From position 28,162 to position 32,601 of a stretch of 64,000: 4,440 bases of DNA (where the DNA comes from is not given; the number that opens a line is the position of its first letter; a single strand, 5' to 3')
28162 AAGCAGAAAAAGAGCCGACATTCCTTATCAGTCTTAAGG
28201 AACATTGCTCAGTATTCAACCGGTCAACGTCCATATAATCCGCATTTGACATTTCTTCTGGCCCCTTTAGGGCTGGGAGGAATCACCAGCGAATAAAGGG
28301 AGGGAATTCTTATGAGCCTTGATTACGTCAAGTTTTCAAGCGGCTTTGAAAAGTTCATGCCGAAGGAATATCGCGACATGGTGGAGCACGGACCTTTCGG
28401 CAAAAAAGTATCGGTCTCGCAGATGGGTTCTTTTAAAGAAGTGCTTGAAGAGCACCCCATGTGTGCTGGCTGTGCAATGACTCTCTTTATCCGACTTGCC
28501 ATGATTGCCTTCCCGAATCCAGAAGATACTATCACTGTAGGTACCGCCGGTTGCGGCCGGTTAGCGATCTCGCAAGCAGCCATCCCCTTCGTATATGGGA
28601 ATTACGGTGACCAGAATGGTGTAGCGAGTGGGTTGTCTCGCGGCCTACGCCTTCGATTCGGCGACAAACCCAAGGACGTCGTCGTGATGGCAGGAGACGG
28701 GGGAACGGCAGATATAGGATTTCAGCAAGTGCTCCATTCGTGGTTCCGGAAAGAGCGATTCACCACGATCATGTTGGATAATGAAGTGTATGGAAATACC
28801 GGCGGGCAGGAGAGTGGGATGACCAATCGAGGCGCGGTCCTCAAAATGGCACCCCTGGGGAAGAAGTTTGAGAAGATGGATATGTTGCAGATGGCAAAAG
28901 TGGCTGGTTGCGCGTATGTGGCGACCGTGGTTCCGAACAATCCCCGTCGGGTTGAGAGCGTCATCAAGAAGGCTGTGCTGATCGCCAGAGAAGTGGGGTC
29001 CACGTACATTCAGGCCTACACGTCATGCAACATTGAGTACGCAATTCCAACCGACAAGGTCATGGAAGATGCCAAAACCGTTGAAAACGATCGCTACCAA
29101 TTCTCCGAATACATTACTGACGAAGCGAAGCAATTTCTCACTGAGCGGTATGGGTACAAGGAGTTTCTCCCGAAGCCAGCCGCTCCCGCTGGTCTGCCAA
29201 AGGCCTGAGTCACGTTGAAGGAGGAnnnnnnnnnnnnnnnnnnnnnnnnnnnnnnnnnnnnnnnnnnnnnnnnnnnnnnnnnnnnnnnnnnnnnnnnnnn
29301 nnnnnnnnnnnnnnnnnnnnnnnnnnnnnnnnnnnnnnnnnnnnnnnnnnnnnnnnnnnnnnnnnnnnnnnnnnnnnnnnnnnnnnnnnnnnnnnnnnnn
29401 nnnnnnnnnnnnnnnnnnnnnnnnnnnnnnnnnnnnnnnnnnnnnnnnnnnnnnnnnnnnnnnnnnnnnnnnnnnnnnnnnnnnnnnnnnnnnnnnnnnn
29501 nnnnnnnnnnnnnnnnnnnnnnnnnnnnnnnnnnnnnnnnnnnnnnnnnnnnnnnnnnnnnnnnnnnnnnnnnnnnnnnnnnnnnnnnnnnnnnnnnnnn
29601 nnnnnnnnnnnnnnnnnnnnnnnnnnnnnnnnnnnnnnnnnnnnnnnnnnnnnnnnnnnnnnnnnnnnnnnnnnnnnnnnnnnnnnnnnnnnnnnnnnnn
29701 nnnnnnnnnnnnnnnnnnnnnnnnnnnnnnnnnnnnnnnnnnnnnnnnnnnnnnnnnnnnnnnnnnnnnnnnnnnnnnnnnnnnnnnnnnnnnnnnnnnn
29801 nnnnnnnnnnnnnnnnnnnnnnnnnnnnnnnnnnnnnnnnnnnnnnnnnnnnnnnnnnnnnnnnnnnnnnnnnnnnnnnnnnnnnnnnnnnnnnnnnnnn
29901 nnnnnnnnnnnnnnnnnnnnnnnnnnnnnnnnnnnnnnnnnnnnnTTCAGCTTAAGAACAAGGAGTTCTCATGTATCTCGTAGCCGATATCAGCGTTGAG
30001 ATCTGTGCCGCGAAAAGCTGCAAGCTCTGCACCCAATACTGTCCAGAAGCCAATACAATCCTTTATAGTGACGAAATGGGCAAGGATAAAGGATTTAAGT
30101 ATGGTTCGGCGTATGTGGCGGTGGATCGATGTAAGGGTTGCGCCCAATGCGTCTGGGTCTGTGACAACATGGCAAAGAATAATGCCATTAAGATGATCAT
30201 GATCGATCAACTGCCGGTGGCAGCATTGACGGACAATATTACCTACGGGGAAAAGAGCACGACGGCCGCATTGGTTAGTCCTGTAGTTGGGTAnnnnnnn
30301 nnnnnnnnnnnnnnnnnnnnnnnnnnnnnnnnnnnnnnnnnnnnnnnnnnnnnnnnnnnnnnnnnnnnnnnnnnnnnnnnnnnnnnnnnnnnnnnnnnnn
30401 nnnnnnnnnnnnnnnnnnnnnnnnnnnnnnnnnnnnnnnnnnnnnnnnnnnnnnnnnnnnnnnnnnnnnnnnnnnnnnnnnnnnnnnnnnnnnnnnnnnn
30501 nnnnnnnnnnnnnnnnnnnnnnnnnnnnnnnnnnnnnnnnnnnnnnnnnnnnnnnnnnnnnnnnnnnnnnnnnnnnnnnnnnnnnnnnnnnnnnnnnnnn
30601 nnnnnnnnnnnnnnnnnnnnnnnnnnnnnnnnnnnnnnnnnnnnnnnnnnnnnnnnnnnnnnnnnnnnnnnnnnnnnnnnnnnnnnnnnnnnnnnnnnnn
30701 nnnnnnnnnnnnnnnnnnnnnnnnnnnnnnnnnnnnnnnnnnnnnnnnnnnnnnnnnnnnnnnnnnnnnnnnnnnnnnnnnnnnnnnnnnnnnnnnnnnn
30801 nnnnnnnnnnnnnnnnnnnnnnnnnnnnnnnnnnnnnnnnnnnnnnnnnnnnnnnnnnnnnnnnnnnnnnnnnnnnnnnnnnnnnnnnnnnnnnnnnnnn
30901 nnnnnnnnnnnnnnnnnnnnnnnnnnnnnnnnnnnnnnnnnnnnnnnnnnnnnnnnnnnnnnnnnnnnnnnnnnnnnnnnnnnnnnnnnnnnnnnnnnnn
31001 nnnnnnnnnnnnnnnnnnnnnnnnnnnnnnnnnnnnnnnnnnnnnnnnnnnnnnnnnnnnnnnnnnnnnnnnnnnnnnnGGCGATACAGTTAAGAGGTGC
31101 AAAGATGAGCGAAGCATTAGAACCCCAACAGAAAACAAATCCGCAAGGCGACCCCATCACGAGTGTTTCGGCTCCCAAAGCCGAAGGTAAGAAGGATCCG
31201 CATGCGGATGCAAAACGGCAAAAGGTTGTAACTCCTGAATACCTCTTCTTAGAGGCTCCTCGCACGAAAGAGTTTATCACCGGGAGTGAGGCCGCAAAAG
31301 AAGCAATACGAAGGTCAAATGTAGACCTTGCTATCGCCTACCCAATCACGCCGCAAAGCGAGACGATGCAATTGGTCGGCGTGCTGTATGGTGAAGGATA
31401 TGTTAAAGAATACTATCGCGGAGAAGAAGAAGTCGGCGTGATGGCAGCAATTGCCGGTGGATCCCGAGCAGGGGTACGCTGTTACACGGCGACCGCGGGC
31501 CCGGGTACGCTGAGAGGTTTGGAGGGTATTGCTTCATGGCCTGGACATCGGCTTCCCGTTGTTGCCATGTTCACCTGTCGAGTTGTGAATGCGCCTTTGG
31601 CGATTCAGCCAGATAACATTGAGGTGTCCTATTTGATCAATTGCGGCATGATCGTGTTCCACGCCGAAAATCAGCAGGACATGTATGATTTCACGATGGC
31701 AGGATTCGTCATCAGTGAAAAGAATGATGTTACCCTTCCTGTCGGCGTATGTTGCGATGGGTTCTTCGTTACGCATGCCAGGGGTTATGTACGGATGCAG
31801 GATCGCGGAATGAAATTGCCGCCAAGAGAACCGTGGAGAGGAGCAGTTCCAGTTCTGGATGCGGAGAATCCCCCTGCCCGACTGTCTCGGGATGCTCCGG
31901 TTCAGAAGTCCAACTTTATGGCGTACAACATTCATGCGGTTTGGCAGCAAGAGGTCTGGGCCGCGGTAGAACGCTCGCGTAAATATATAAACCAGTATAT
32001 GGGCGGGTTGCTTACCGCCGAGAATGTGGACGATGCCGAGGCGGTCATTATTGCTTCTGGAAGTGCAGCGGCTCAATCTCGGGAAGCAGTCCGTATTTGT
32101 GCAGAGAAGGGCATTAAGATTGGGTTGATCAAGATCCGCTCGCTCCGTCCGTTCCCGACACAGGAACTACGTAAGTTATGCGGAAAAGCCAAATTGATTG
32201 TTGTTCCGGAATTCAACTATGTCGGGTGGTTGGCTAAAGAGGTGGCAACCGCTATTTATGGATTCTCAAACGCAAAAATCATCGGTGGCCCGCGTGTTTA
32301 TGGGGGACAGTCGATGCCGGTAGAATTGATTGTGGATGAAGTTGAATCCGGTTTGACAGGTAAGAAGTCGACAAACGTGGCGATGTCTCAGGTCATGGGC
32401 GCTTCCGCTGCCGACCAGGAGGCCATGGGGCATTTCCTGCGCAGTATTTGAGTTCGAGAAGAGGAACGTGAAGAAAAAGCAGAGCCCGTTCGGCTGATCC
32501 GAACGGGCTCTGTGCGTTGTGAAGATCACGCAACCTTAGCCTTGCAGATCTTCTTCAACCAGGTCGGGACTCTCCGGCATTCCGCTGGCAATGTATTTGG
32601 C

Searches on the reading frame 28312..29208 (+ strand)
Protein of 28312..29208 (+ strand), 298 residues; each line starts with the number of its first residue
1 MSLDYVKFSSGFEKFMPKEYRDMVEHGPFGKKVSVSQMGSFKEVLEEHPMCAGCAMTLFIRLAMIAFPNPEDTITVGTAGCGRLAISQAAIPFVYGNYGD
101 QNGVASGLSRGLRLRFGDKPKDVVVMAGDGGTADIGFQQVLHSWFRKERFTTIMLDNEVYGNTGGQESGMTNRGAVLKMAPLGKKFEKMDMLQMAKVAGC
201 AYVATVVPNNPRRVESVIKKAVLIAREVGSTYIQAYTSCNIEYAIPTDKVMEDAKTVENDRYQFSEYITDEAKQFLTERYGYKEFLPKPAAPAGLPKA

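Call 4: search_protein_families(library=pfam, proteins=[window:28312-29208:+], max_evalue=0.001)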
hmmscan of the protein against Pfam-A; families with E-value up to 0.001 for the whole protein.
window:28312-29208:+ (298 aa): 1 family
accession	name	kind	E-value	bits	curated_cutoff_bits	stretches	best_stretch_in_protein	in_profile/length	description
PF02775.26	TPP_enzyme_C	-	5.4e-18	65.7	21.9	1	93-233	25-149/151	Thiamine pyrophosphate enzyme, C-terminal TPP binding domain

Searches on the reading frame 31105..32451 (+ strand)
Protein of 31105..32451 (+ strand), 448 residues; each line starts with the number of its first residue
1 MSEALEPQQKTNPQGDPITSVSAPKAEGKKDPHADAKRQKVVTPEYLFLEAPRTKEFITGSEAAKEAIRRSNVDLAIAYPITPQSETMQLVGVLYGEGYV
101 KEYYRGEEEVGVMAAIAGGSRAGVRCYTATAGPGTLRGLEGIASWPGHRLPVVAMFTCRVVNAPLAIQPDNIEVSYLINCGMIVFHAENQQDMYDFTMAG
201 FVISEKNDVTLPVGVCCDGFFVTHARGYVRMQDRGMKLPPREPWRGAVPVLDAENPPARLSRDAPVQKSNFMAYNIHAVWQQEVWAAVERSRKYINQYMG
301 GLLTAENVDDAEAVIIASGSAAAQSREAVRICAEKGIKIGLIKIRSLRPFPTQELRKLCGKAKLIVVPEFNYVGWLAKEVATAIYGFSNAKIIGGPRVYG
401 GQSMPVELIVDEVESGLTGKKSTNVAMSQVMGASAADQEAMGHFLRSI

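Call 74: search_protein_families(library=pfam, proteins=[window:31105-32451:+], max_evalue=0.00001)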
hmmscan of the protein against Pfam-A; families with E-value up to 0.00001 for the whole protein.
window:31105-32451:+ (448 aa): 3 families
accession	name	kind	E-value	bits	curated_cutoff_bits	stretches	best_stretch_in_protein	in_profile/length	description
PF01855.24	POR_N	-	1.1e-52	179.5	27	1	67-286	2-226/231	Pyruvate flavodoxin/ferredoxin oxidoreductase, thiamine diP-bdg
PF17147.9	PFOR_II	-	5.2e-19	68.9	27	1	311-404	1-97/102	Pyruvate:ferredoxin oxidoreductase core domain II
PF02780.25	Transketolase_C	-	1.1e-07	32.2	25.9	1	309-386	8-86/124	Transketolase, C-terminal domain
